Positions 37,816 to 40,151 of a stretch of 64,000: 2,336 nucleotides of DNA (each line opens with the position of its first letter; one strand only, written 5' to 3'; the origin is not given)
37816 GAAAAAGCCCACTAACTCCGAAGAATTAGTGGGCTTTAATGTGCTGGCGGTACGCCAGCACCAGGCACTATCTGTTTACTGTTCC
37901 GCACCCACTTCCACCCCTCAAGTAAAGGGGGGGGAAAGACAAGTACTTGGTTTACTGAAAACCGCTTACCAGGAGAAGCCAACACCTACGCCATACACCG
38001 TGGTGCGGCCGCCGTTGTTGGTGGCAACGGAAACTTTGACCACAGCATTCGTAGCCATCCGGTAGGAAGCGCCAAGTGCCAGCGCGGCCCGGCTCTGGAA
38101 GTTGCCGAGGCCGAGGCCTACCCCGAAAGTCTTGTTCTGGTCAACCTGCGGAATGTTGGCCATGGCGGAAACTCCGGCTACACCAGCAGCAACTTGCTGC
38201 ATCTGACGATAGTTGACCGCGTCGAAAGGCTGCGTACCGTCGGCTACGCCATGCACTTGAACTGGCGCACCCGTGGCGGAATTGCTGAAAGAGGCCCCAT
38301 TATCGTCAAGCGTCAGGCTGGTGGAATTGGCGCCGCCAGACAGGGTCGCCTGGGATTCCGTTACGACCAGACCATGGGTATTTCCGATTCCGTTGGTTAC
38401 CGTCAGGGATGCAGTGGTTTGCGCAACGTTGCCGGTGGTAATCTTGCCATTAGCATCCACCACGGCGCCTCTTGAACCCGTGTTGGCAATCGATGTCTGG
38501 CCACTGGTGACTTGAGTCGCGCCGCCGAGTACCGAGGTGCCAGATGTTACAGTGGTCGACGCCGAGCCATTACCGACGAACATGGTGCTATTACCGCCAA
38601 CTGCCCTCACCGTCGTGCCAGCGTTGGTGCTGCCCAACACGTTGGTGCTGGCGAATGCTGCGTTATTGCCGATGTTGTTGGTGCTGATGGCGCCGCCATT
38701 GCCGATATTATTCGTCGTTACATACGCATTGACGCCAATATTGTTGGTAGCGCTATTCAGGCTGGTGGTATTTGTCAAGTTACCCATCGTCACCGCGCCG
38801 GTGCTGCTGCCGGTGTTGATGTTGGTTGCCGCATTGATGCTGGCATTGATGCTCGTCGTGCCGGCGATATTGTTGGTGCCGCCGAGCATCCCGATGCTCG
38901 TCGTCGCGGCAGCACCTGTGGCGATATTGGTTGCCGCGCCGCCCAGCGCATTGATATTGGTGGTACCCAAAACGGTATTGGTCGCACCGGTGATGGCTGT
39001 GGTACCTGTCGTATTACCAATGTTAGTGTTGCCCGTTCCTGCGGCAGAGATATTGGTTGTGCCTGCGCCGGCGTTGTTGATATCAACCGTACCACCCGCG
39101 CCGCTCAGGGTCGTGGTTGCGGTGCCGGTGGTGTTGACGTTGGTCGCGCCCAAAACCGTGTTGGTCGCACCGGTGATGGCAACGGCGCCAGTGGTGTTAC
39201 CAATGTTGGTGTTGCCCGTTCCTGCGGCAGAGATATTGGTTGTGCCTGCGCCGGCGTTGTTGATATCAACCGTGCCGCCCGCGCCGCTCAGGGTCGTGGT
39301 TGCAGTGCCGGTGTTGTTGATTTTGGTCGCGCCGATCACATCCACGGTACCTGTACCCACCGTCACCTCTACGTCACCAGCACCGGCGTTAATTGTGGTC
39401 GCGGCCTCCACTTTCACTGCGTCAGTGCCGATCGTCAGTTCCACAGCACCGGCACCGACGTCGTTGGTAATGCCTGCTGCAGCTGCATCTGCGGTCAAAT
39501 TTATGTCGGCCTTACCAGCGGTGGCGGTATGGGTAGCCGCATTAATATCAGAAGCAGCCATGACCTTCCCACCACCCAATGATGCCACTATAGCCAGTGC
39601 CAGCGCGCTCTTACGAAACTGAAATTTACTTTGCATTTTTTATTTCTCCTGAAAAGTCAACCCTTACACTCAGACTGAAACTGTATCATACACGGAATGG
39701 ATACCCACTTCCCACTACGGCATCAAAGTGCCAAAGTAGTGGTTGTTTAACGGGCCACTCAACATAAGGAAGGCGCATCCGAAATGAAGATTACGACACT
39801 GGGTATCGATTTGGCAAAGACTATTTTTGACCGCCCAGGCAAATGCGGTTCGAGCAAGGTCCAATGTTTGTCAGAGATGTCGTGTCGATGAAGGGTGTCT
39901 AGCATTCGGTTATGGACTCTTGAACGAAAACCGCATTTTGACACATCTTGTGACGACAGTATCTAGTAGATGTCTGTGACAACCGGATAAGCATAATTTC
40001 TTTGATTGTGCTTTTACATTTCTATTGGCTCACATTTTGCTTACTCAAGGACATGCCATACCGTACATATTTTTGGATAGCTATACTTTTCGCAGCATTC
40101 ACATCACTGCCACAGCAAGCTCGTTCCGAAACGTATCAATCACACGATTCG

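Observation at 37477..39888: Trimeric autotransporter adhesin with perfect 180-nt tandem repeats, flanked by IS3- and IS110-family remnants, inserted between cheV and flgA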

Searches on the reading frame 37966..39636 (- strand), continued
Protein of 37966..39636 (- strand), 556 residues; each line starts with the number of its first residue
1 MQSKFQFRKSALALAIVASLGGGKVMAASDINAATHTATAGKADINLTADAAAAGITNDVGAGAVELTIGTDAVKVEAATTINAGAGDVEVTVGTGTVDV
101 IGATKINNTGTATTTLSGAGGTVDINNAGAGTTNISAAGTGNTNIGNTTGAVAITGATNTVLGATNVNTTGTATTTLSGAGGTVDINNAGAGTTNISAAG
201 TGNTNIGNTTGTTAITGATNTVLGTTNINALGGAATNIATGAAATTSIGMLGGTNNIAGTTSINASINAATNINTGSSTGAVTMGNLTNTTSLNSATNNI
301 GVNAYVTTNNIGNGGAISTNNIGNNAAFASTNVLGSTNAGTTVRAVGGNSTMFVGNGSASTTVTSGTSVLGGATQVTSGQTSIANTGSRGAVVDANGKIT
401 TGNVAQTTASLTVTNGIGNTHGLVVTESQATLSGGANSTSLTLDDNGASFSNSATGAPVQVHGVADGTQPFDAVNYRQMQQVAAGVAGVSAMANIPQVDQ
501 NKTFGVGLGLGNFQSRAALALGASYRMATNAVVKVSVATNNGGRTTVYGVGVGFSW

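Call 56: fold_search(model_id=the predicted structure, library=pdb)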
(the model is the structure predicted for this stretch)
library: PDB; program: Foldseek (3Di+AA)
matches with E <= 10: 594; with E <= 0.001: 3
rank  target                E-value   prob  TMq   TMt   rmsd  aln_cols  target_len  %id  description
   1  3emo_A                3.3e-05  1.00  0.13  0.52  16.0       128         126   24  Crystal structure of transmembrane Hia 973-1098 (released 2008-11-04)
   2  2gr7_A                5.9e-05  1.00  0.14  0.69   1.7        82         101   27  Hia 992-1098 (released 2006-05-23)
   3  2gr8_A                9.5e-05  1.00  0.13  0.84   1.8        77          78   27  Hia 1022-1098 (released 2006-05-23)
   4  9vnj_A                2.8e-03  1.00  0.12  0.58   2.2        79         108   16  Crystal structure of the transmembrane domain of trimeric autotransporter adhesin AtaA in complex with the N-terminal  (released 2025-10-08)
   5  2lme_MODEL_1_A        7.0e-03  1.00  0.14  0.67   1.9        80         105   24  Solid-state NMR structure of the membrane anchor domain of the trimeric autotransporter YadA (released 2012-11-07)
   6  7xzi_9                6.3e-02  0.18  0.08  0.10  22.7       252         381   12  Cryo-EM structure of TOC-TIC supercomplex from Chlamydomonas reinhardtii (released 2023-01-11)
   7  6g6u_A                6.6e-02  0.18  0.06  0.12  24.7       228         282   11  The dynamic nature of the VDAC1 channels in bilayers: human VDAC1 at 2.7 Angstrom resolution (released 2019-04-10)
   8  1qd5                  8.2e-02  0.23  0.09  0.17  29.6       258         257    8  OUTER MEMBRANE PHOSPHOLIPASE A FROM ESCHERICHIA COLI (released 1999-10-25)
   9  7xzj_9                8.7e-02  0.10  0.08  0.10  25.5       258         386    8  Cryo-EM structure of TOC complex from Chlamydomonas reinhardtii. (released 2023-01-11)
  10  1ild                  1.1e-01  0.35  0.09  0.18  28.2       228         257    8  OUTER MEMBRANE PHOSPHOLIPASE A FROM ESCHERICHIA COLI N156A ACTIVE SITE MUTANT pH 4.6 (released 2001-10-03)
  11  6ehe                  1.1e-01  0.30  0.09  0.16  28.9       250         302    9  OmpTdeltaL8 (loop L8 deletion mutant of OmpT), an outer membrane protein of Vibrio cholerae (released 2018-04-25)
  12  4e1s                  1.3e-01  0.28  0.10  0.21  29.1       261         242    9  X-ray crystal structure of the transmembrane beta-domain from intimin from EHEC strain O157:H7 (released 2012-06-13)
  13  1fw3_A                1.3e-01  0.21  0.09  0.18  27.8       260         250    9  OUTER MEMBRANE PHOSPHOLIPASE A FROM ESCHERICHIA COLI (released 2001-06-01)
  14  2mnh_MODEL_1_A        1.4e-01  0.20  0.07  0.23  33.1       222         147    8  Refined structure of outer membrane protein x in nanodisc by measuring residual dipolar couplings (released 2015-03-18)
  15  7qi2_MODEL_1_A        1.7e-01  0.14  0.09  0.16  25.8       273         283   11  Magic-angle spinning NMR structure of the human voltage-dependent anion channel 1 (E73V/C127A/C232S) in DMPC l (released 2022-03-16)
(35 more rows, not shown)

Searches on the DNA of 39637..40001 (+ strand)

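Call 19: search_dna_similar(query=window:39637-40001:+, collection=plasmids, mode=distant, max_rows=15, max_evalue=1)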
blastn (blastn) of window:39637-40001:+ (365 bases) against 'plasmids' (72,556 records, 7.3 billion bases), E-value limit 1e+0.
Records with a match: 55; places in all: 57; records where one place covers at least 80% of the query: 0.
Best place of each record, by identity: 90-95% 1; 80-90% 7; 60-80% 47.
By first word of the organism name: Pseudosulfitobacter 35; Paraburkholderia 4; Pandoraea 4; Caballeronia 3; Microvirga 2; Burkholderia 1; Rhizobium 1; Bosea 1; Yersinia 1; Devosia 1; and 2 more.
By predicted mobility (MOB-suite, as given by PLSDB): non-mobilizable 44; conjugative 8; mobilizable 3.
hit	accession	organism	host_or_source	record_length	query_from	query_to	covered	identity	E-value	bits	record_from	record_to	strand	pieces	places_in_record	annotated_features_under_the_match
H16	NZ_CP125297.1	Paraburkholderia sabiae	Mimosa caesalpiniifolia,cell ...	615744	38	193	43%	69.0%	6e-4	53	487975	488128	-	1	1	IS110 family transposase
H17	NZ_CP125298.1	Paraburkholderia sabiae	Mimosa caesalpiniifolia,cell ...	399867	41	193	42%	69.0%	6e-4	52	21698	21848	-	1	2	IS110 family transposase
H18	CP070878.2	Pseudosulfitobacter pseudonitzschiae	Skeletonema costatum,The surface ...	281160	62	183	33%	72.2%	3e-1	44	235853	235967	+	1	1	hypothetical protein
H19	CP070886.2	Pseudosulfitobacter pseudonitzschiae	Skeletonema costatum,The surface ...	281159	62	183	33%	72.2%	3e-1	44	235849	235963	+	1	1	hypothetical protein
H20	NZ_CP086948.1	Pseudosulfitobacter pseudonitzschiae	Skeletonema costatum,The surface ...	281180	62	183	33%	72.2%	3e-1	44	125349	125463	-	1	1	hypothetical protein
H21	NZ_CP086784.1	Pseudosulfitobacter pseudonitzschiae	Thalassiosira tenera,The surface ...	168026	62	183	33%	72.2%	3e-1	44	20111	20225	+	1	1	hypothetical protein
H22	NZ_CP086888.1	Pseudosulfitobacter pseudonitzschiae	Skeletonema costatum,The surface ...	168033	62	183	33%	72.2%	3e-1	44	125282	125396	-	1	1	hypothetical protein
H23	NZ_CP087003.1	Pseudosulfitobacter pseudonitzschiae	Skeletonema costatum,The surface ...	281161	62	183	33%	72.2%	3e-1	44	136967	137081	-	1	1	hypothetical protein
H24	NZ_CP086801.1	Pseudosulfitobacter pseudonitzschiae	Thalassiosira tenera,The surface ...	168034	62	183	33%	72.2%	3e-1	44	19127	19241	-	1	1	hypothetical protein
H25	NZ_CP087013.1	Pseudosulfitobacter pseudonitzschiae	Mediolabrus comicus,The surface ...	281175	62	183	33%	72.2%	3e-1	44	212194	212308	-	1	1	hypothetical protein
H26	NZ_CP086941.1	Pseudosulfitobacter pseudonitzschiae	Skeletonema costatum,The surface ...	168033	62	183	33%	72.2%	3e-1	44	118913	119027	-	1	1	hypothetical protein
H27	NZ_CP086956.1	Pseudosulfitobacter pseudonitzschiae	Skeletonema costatum,The surface ...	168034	62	183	33%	72.2%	3e-1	44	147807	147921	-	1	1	hypothetical protein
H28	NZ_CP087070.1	Pseudosulfitobacter pseudonitzschiae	Mediolabrus comicus,The surface ...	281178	62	183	33%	72.2%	3e-1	44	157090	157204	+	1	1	hypothetical protein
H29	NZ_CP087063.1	Pseudosulfitobacter pseudonitzschiae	Mediolabrus comicus,The surface ...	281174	62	183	33%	72.2%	3e-1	44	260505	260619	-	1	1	hypothetical protein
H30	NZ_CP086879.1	Pseudosulfitobacter pseudonitzschiae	Skeletonema costatum,The surface ...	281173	62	183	33%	72.2%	3e-1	44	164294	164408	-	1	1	hypothetical protein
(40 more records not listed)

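Call 20: get_annotated_region(hit=H16, flank=2000)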
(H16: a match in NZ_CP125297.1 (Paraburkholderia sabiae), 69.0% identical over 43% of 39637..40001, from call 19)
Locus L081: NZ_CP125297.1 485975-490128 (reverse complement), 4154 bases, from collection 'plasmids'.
description: Paraburkholderia sabiae strain LMG 24235 plasmid pPs24235_1, complete sequence
organism: Paraburkholderia sabiae (NCBI taxid 273251)
taxonomy: Bacteria; Pseudomonadota; Betaproteobacteria; Burkholderiales; Burkholderiaceae; Paraburkholderia; Paraburkholderia sabiae
host: -; source: Mimosa caesalpiniifolia,cell culture,root nodule; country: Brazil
typing (MOB-suite, as given by PLSDB): conjugative; relaxase MOBP; mating-pair formation MPF_T
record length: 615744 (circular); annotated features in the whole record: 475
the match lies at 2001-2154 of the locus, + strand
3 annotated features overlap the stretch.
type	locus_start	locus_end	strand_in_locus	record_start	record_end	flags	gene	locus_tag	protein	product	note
CDS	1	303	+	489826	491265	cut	-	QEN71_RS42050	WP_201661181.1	radical SAM protein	-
CDS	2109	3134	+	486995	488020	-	-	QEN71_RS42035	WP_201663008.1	IS110 family transposase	-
CDS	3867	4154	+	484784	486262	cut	-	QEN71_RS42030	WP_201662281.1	aldehyde dehydrogenase family protein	-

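Call 33: get_annotated_region(hit=H17, flank=2000)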
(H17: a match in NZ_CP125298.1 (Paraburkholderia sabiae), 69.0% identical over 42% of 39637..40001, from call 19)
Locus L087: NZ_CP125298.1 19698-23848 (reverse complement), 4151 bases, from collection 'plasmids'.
description: Paraburkholderia sabiae strain LMG 24235 plasmid pPs24235_2, complete sequence
organism: Paraburkholderia sabiae (NCBI taxid 273251)
taxonomy: Bacteria; Pseudomonadota; Betaproteobacteria; Burkholderiales; Burkholderiaceae; Paraburkholderia; Paraburkholderia sabiae
host: -; source: Mimosa caesalpiniifolia,cell culture,root nodule; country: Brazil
typing (MOB-suite, as given by PLSDB): mobilizable; relaxase MOBP
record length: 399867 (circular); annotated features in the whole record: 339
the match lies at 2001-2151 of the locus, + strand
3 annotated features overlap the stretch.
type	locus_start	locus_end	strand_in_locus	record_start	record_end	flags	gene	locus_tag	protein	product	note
CDS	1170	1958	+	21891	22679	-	istB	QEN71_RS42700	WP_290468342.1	IS21-like element helper ATPase IstB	-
CDS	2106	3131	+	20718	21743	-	-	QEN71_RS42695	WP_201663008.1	IS110 family transposase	-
CDS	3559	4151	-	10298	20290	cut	-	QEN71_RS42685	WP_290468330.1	non-ribosomal peptide synthetase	-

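Call 35: search_dna_similar(query=window:39826-39990:-, collection=plasmids, mode=distant, max_rows=15, max_evalue=10)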
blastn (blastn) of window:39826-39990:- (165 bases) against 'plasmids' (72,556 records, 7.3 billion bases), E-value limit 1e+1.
Records with a match: 1; places in all: 1; records where one place covers at least 80% of the query: 0.
Best place of each record, by identity: 80-90% 1.
By first word of the organism name: Agrobacterium 1.
By predicted mobility (MOB-suite, as given by PLSDB): conjugative 1.
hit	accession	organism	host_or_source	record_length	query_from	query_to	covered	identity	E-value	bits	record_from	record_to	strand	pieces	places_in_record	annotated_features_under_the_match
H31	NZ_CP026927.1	Agrobacterium tumefaciens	Medicago sativa,from a crown gall tumor ...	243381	131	158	17%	89.3%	6e+0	38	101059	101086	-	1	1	ISL3 family transposase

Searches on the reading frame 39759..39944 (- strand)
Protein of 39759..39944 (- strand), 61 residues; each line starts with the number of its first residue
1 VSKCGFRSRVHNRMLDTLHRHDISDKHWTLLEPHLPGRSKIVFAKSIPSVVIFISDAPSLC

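Call 4: search_protein_families(library=pfam, proteins=[window:39759-39944:-], max_evalue=0.1)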
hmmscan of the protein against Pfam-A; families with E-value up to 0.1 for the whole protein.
window:39759-39944:- (61 aa): 0 families

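Call 5: search_protein_families(library=ncbifam, proteins=[window:39759-39944:-], max_evalue=0.1)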
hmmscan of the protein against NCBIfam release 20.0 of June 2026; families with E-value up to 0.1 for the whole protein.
window:39759-39944:- (61 aa): 2 families
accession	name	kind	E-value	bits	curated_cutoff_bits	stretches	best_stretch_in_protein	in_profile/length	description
NF007466.0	PRK10045.1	equivalog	0.018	15.1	331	1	9-58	71-117/193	ACP phosphodiesterase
NF033580.1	transpos_IS5_3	equivalog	0.043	13.3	110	1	20-40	2-22/258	IS5 family transposase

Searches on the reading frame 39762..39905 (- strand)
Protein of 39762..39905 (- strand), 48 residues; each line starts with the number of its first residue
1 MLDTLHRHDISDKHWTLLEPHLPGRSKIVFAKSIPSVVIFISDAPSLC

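Call 8: search_protein_families(library=pfam, proteins=[window:39762-39905:-], max_evalue=10)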
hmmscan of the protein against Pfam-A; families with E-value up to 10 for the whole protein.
seq(48 aa): 1 family
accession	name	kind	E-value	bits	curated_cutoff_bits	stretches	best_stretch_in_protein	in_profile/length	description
PF13340.11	DUF4096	-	0.15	12.7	34.3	1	10-25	1-16/76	Putative transposase of IS4/5 family (DUF4096)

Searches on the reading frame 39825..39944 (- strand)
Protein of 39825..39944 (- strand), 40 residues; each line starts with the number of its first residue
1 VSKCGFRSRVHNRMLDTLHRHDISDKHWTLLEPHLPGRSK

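Call 60: find_homologous_proteins(query=window:39825-39944:-, max_evalue=10)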
Query seq(40 aa): no candidate shares three 5-residue words with the query. No homologue found.
